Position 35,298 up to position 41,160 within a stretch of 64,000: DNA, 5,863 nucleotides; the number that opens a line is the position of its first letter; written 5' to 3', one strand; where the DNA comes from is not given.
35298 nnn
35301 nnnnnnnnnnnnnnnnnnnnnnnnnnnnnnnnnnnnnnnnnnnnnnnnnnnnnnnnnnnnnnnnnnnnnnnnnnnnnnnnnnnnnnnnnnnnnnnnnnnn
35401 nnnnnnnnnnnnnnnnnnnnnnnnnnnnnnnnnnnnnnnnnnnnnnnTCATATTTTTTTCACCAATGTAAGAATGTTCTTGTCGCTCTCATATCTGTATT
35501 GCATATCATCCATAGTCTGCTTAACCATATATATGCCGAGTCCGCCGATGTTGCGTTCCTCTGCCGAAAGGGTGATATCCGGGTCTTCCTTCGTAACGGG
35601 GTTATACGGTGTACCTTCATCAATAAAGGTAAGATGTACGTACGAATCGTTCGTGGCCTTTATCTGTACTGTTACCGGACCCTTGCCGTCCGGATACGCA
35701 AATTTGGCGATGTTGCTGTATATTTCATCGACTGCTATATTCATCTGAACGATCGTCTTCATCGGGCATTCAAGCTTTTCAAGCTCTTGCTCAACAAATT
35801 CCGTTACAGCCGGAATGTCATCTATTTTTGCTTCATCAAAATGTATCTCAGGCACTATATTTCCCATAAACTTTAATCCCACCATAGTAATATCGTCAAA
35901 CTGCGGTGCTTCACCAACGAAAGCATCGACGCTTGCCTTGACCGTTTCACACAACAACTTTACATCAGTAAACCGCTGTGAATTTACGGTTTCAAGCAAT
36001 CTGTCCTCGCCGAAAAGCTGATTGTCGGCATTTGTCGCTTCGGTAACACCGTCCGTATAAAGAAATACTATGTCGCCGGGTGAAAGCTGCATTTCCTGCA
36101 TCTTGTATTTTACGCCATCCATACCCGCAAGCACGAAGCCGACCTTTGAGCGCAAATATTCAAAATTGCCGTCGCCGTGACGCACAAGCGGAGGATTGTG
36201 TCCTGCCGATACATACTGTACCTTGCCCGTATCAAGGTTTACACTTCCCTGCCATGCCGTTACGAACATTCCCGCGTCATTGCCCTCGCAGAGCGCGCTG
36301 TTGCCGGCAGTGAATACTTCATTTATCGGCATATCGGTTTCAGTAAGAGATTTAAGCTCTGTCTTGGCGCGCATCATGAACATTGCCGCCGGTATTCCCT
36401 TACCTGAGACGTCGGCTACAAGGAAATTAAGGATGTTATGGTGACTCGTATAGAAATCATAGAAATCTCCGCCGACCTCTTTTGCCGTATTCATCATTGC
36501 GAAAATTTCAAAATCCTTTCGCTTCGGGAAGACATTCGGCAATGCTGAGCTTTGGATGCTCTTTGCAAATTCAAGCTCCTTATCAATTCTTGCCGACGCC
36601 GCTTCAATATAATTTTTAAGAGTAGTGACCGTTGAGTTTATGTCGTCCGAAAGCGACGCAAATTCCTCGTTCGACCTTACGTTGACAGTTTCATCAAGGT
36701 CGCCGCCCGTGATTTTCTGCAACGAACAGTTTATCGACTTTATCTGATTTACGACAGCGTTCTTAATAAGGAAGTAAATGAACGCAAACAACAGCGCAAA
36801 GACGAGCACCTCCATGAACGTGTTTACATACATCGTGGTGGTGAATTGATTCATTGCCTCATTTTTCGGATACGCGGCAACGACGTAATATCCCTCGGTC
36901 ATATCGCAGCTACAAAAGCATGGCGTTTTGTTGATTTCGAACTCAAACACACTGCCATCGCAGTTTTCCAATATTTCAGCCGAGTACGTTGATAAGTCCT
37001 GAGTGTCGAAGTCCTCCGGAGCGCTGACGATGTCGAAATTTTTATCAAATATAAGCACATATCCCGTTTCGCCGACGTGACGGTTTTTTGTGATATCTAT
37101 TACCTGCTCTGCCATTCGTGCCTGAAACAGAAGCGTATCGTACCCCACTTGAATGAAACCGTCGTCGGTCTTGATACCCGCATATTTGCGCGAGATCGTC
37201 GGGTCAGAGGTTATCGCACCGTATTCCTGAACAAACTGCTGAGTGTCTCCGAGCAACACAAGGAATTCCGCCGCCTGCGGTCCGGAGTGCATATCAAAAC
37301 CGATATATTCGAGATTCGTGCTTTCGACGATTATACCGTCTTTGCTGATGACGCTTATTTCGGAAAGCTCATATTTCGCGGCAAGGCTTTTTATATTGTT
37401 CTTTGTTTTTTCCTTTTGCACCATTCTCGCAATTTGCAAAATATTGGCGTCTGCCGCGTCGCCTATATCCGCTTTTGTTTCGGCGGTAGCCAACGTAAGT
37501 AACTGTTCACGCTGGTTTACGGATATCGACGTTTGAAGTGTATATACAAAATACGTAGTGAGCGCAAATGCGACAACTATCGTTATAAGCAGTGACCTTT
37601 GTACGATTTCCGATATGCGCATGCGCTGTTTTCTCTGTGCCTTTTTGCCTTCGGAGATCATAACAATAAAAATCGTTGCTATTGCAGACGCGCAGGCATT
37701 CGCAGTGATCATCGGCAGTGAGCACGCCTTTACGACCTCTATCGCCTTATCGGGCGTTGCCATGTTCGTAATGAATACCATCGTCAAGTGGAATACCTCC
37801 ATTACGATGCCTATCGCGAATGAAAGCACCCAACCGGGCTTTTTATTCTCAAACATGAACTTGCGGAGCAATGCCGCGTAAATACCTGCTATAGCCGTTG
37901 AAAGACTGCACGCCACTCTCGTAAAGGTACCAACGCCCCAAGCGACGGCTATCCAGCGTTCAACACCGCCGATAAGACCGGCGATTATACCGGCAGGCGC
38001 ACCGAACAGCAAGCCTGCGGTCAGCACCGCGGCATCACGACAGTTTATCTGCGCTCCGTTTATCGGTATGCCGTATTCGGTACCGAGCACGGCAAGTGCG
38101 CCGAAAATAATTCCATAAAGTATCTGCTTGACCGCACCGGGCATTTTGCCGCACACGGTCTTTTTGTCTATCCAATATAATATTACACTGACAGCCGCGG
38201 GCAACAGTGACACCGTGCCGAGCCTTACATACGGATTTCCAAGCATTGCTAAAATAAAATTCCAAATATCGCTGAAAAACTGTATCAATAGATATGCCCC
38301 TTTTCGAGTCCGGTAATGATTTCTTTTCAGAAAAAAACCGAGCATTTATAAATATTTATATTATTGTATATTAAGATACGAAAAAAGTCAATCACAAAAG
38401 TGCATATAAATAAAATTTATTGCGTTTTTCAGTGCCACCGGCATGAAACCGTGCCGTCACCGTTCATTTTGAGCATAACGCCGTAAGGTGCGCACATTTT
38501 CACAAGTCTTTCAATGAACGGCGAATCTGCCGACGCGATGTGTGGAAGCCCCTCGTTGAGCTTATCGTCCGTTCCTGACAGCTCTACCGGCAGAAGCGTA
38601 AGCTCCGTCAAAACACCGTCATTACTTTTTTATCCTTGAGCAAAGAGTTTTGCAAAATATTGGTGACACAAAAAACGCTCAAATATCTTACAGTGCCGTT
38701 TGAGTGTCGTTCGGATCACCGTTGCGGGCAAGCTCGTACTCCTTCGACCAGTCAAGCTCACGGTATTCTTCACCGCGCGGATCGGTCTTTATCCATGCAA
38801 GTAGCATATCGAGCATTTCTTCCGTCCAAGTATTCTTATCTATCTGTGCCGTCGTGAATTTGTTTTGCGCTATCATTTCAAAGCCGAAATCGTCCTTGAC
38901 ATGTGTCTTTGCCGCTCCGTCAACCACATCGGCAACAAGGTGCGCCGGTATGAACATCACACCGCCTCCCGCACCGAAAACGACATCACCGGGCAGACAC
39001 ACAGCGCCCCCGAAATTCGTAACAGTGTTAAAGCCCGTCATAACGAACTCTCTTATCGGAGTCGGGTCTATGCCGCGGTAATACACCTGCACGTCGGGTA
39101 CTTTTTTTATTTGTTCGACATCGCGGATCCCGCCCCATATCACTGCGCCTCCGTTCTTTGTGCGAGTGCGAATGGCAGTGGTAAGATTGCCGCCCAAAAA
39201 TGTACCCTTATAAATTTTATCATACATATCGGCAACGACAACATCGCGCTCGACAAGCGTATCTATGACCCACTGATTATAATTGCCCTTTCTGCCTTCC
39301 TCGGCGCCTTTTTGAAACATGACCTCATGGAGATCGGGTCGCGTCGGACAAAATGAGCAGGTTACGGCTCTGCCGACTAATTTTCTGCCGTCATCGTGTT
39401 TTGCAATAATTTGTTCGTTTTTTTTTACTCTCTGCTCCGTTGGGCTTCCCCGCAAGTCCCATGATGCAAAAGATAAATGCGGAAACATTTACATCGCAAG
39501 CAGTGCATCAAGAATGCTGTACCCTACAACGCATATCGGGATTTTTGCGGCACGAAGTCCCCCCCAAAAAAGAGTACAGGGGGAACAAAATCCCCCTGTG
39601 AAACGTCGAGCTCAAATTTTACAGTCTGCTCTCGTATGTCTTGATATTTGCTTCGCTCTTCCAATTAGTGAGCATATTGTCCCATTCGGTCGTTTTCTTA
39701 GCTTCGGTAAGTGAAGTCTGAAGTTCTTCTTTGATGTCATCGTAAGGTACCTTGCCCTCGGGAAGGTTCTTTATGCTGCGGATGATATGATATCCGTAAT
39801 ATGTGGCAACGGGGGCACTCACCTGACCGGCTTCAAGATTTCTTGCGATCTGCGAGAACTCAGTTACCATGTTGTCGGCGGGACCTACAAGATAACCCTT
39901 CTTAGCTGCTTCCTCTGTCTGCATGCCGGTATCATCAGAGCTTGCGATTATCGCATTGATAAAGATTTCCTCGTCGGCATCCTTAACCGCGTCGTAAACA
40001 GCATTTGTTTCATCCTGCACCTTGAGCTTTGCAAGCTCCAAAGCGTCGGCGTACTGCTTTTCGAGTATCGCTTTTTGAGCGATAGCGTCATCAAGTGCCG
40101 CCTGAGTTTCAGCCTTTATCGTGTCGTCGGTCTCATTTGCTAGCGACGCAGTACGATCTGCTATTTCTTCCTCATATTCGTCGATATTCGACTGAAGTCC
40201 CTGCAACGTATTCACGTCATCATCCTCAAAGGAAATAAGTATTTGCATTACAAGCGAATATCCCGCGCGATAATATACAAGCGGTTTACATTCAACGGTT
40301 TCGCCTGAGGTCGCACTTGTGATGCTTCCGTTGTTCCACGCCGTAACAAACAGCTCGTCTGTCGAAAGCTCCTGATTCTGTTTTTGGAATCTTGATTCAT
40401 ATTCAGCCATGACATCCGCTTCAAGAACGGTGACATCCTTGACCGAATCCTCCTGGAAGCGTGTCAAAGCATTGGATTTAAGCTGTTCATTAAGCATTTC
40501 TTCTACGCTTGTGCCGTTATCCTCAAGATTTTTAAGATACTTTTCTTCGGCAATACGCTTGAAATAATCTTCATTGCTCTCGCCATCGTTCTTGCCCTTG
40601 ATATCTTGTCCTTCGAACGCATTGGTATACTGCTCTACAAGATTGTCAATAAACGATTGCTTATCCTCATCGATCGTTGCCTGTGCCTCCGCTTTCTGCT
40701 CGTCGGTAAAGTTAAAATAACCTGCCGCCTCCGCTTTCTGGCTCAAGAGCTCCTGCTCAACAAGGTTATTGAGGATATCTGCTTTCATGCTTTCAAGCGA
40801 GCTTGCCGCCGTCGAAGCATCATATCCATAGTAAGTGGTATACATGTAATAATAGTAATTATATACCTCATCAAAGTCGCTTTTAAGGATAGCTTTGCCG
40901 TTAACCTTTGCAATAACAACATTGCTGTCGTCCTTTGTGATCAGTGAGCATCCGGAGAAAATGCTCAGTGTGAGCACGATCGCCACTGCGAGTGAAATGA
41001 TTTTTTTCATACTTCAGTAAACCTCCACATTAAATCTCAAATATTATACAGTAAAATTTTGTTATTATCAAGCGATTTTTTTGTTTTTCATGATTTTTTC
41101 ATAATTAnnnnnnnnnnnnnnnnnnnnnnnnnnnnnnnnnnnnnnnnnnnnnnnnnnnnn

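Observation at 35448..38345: Opposing enzymes fused in one polypeptide: PP2C phosphatase and RsbW-type kinase behind two different membrane input modules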

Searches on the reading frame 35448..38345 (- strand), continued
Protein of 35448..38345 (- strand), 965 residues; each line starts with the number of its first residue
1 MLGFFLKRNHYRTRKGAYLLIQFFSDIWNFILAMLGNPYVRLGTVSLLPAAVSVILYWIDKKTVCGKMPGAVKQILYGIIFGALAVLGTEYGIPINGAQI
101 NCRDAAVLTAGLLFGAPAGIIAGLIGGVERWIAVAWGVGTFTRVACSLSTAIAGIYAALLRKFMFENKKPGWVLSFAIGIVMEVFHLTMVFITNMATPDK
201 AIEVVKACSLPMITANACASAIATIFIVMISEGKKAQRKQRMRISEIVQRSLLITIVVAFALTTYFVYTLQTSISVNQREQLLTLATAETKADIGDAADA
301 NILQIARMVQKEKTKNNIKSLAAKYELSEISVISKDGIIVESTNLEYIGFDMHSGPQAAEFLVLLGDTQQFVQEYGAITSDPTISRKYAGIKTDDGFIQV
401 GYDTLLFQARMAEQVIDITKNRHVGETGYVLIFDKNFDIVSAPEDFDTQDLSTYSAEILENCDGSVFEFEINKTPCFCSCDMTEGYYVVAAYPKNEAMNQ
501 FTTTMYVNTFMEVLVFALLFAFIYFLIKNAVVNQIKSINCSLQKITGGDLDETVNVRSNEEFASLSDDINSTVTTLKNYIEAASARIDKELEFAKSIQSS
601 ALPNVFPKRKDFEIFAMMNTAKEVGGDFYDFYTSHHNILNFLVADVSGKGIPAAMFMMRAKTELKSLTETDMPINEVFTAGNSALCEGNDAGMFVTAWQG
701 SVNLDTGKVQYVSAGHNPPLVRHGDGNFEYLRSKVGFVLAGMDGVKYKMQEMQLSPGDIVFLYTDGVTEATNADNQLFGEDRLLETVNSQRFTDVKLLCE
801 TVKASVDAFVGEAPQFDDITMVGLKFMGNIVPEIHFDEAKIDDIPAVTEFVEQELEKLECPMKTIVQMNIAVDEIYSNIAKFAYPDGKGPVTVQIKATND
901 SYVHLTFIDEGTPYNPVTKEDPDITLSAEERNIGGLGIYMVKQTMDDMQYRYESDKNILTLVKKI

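Call 68: search_protein_families(library=pfam, alignment_id=A5, max_evalue=0.01)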
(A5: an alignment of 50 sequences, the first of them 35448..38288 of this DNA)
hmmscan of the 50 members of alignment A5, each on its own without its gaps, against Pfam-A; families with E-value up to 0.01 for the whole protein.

A. member 1, window:35448-38288:- (946 aa): 7 families
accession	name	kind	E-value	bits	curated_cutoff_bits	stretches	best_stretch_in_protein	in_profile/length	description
PF07228.17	SpoIIE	-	1.1e-47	163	25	1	621-807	6-191/192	Stage II sporulation protein E (SpoIIE)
PF07694.17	5TM-5TMR_LYT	-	3.9e-28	98.6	24.6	1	52-208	15-166/169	5TMR of 5TMR-LYT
PF13581.12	HATPase_c_2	-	2.7e-20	73.1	27.4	1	820-944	3-127/127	Histidine kinase-like ATPase domain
PF07155.17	ECF-ribofla_trS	-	0.0001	22.8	26.7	1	54-210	5-168/172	ECF-type riboflavin transporter, S component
PF12822.12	ECF_trnsprt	-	0.00046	20.7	30.7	1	61-211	8-167/169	ECF transporter, substrate-specific component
PF02743.24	dCache_1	-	0.0027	17.7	45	0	256-439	35-201/240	Cache domain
PF02518.31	HATPase_c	-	0.0077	17.1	26.4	0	851-930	8-88/111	Histidine kinase-, DNA gyrase B-, and HSP90-like ATPase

B. families by the number of members that match (of 50 scanned): 14 families
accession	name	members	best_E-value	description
PF07228.17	SpoIIE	50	4.6e-53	Stage II sporulation protein E (SpoIIE)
PF07694.17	5TM-5TMR_LYT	50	1.6e-30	5TMR of 5TMR-LYT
PF13581.12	HATPase_c_2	50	1.7e-23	Histidine kinase-like ATPase domain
PF00672.30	HAMP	36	2.8e-06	HAMP domain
PF02518.31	HATPase_c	36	1.9e-05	Histidine kinase-, DNA gyrase B-, and HSP90-like ATPase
PF07155.17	ECF-ribofla_trS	35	2.5e-06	ECF-type riboflavin transporter, S component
PF02743.24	dCache_1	16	5.6e-06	Cache domain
PF12822.12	ECF_trnsprt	9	5.6e-06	ECF transporter, substrate-specific component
PF08269.17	dCache_2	2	0.0015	Cache domain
PF01594.21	AI-2E_transport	2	0.0049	AI-2E family transporter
PF22610.1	CovS-like_HAMP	1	0.0009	Histidine kinase, HAMP domain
PF17201.10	Cache_3-Cache_2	1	0.0055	Cache 3/Cache 2 fusion domain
PF18947.5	HAMP_2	1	0.0064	HAMP domain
PF19478.4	TrbL_2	1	0.0079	TrbL/VirB6 plasmid conjugal transfer like protein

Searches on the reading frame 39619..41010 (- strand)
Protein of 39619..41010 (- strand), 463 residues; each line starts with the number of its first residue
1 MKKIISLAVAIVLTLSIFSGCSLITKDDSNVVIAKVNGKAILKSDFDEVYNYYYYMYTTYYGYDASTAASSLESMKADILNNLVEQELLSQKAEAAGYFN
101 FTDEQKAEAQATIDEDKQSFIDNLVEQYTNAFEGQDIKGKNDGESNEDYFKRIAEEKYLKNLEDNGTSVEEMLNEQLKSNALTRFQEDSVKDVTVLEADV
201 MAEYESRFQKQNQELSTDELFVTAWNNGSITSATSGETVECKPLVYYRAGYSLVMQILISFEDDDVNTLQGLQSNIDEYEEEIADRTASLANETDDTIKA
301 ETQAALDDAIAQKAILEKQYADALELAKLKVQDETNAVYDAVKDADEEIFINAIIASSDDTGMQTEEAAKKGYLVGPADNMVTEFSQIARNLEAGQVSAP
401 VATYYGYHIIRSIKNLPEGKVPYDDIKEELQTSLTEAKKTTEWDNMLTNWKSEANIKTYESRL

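Call 3: search_protein_families(library=pfam, proteins=[window:39619-41010:-], max_evalue=0.01)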
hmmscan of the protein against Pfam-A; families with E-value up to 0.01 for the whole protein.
window:39619-41010:- (463 aa): 5 families
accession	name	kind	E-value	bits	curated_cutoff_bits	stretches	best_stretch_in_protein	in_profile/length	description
PF13623.11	SurA_N_2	-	1.5e-12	48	28.5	1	5-121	16-130/145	SurA-like N-terminal domain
PF13624.11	SurA_N_3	-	1.6e-10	41.5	27.2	1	7-104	17-111/162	SurA-like N-terminal domain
PF00639.27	Rotamase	-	1.6e-08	35.9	21.7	1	324-412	11-95/97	PPIC-type PPIASE domain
PF13616.12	Rotamase_3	-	7.9e-07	30.1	22.5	1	319-412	24-112/116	PPIC-type PPIASE domain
PF13145.12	Rotamase_2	-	6.2e-05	24.2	27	1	300-428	36-121/121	PPIC-type PPIASE domain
